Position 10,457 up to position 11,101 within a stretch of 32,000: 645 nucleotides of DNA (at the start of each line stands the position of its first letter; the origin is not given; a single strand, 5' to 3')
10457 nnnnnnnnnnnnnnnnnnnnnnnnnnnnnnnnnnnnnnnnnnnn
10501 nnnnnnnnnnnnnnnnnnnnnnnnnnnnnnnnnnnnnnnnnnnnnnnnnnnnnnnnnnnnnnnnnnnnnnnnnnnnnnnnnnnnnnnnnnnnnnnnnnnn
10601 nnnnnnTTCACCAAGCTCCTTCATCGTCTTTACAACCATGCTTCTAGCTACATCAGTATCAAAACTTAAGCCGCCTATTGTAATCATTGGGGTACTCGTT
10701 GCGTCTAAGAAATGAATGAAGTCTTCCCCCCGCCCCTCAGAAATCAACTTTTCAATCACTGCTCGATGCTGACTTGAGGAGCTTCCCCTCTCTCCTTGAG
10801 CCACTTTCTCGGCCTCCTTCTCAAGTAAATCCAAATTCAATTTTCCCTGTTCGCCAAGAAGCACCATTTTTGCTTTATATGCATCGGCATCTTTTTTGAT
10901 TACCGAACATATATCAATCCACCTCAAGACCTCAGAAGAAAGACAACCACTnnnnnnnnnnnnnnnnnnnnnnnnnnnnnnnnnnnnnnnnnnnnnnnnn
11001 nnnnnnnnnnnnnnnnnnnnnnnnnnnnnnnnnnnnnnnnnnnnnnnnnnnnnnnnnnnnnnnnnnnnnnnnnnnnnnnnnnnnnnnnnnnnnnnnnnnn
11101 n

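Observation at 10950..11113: Iteron array embedded in the rep-like coding sequence (lambda O/ori-style organisation)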

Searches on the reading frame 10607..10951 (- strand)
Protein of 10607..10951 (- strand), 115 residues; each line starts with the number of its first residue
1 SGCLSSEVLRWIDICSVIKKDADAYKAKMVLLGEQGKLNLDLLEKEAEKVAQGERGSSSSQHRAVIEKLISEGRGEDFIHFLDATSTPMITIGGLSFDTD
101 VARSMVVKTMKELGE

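Call 78: predict_structure(alignment_id=A5)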
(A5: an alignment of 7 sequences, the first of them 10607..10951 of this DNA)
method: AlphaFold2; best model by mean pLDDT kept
length: 115 residues; sequences in the alignment: 7
mean_pLDDT: 85.4   pTM: 0.46
mean pLDDT of the five models: 85.4, 84.9, 83.4, 82.9, 82.8
residues with pLDDT >= 90: 46; 70-90: 58; 50-70: 8; < 50: 3
segments of 3 or more residues with pLDDT < 50: 56-58
pLDDT, mean of each block of 10 residues (from residue 1): 81 90 93 91 89 58 86 90 90 86 89 77
secondary structure, 60 per line:
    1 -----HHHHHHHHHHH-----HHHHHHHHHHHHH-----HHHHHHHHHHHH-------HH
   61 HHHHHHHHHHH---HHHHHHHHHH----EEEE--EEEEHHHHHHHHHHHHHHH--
elements in order: H6-16 H22-34 H40-51 H59-71 H75-84 E89-92 E95-98 H99-113

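Call 82: fold_search(model_id=the predicted structure, library=pdb)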
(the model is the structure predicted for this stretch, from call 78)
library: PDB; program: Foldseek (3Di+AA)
matches with E <= 10: 95; with E <= 0.001: 0
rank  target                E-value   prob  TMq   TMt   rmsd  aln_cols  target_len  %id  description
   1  9dt9_A                1.4e+00  0.13  0.25  0.25  11.9       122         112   17  Crystal Structure of 231_C2_TrkA (released 2025-04-23)
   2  5y2v_C                1.4e+00  0.08  0.17  0.07  15.8       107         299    9  Strcutrue of the full-length CcmR complexed with 2-OG from Synechocystis PCC6803 (released 2017-12-27)
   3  8j07_g4               1.7e+00  0.11  0.27  0.09  15.3       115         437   16  96nm repeat of human respiratory doublet microtubule and associated axonemal complexes (released 2023-07-26)
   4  7drt_B                1.7e+00  0.11  0.26  0.08  19.1       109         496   14  Human Wntless in complex with Wnt3a (released 2021-07-14)
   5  5zz8_3                1.9e+00  0.09  0.20  0.11   6.0        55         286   20  Structure of the Herpes simplex virus type 2 C-capsid with capsid-vertex-specific component (released 2018-10-10)
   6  5y2v_B                2.3e+00  0.08  0.17  0.08  15.5       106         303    8  Strcutrue of the full-length CcmR complexed with 2-OG from Synechocystis PCC6803 (released 2017-12-27)
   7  5vxc                  2.4e+00  0.06  0.19  0.11   7.6        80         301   16  Crystal Structure Analysis of human CLYBL in complex with free CoASH (released 2017-11-01)
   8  7s03_A                2.9e+00  0.07  0.22  0.24  14.7       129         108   16  DNA-binding domain of human SETMAR in complex with Hsmar1 terminal inverted repeat (TIR) DNA (released 2022-08-03)
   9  6h9d_C                2.9e+00  0.06  0.19  0.16  14.0       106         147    8  Muramidase domain of SpmX from Asticaccaulis excentricus (released 2019-05-22)
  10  9d2f_U                2.9e+00  0.04  0.18  0.04  18.0       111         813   17  3D structure and atomic model of RS3 of mouse respiratory cilia (released 2025-08-13)
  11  4b4c                  2.9e+00  0.04  0.16  0.11  11.6       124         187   13  Crystal structure of the DNA-binding domain of human CHD1. (released 2012-08-15)
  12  8app_D                3.0e+00  0.06  0.20  0.13  15.4       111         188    7  AbLys1 endolysin from Acinetobacter baumannii phage AbTZA1 (released 2022-12-07)
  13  7uks                  3.4e+00  0.05  0.20  0.08  13.5       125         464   15  Crystal structure of SOS1 with phthalazine inhibitor bound (compound 15) (released 2022-07-27)
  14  8be6_S                3.6e+00  0.04  0.20  0.08  13.7       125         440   14  Crystal structure of SOS1-HRas-peptidomimetic2 (released 2023-04-26)
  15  4nyj_S                3.8e+00  0.04  0.20  0.08  13.8       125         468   14  Approach for Targeting Ras with Small Molecules that Activate SOS-Mediated Nucleotide Exchange (released 2014-03-12)
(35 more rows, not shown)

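Call 83: fold_search(model_id=the predicted structure, library=viral)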
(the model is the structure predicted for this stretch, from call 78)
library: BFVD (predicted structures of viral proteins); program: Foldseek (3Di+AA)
matches with E <= 10: 191; with E <= 0.001: 0
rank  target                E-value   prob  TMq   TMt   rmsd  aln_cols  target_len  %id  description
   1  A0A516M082            6.3e-01  0.12  0.24  0.19  14.6       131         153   14  (no name in the UniProt tables at hand)
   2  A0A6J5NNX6            7.5e-01  0.92  0.34  0.52   3.8        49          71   33  Uncharacterized protein [uncultured Caudovirales phage]
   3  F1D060                9.5e-01  0.10  0.18  0.16  10.5        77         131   14  Uncharacterized protein [Vibrio phage ICP3_2009_B]
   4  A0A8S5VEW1            1.0e+00  0.21  0.21  0.39  10.4        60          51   17  Uncharacterized protein [Siphoviridae sp. ctbxa26]
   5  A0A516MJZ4            1.2e+00  0.25  0.22  0.22   7.2        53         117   17  (no name in the UniProt tables at hand)
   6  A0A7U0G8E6            1.3e+00  0.54  0.33  0.43   8.9        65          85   15  (no name in the UniProt tables at hand)
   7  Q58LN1                1.8e+00  0.10  0.19  0.26   6.1        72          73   12  Uncharacterized protein [Prochlorococcus phage P-SSM4]
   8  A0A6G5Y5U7            1.9e+00  0.54  0.33  0.44   8.1        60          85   12  (no name in the UniProt tables at hand)
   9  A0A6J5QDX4            1.9e+00  0.09  0.20  0.23  10.9        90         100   10  Uncharacterized protein [uncultured Caudovirales phage]
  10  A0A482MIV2            1.9e+00  0.08  0.20  0.07  13.5       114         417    9  Endolysin [Nodularia phage vB_NspS-kac68v162]
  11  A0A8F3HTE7            1.9e+00  0.06  0.21  0.14  14.2       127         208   11  Uncharacterized protein [Ranid herpesvirus 4]
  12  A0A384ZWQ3            2.1e+00  0.11  0.26  0.30  15.0       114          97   11  Uncharacterized protein [Dickeya phage vB_DsoM_JA13]
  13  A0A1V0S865            2.1e+00  0.06  0.24  0.17  14.9       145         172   13  SWPV1-246 [Shearwaterpox virus]
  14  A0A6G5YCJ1            2.1e+00  0.06  0.20  0.15  14.4       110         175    9  (no name in the UniProt tables at hand)
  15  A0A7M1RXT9            2.1e+00  0.04  0.19  0.20  14.0       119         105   13  Uncharacterized protein [uncultured phage cr108_1]
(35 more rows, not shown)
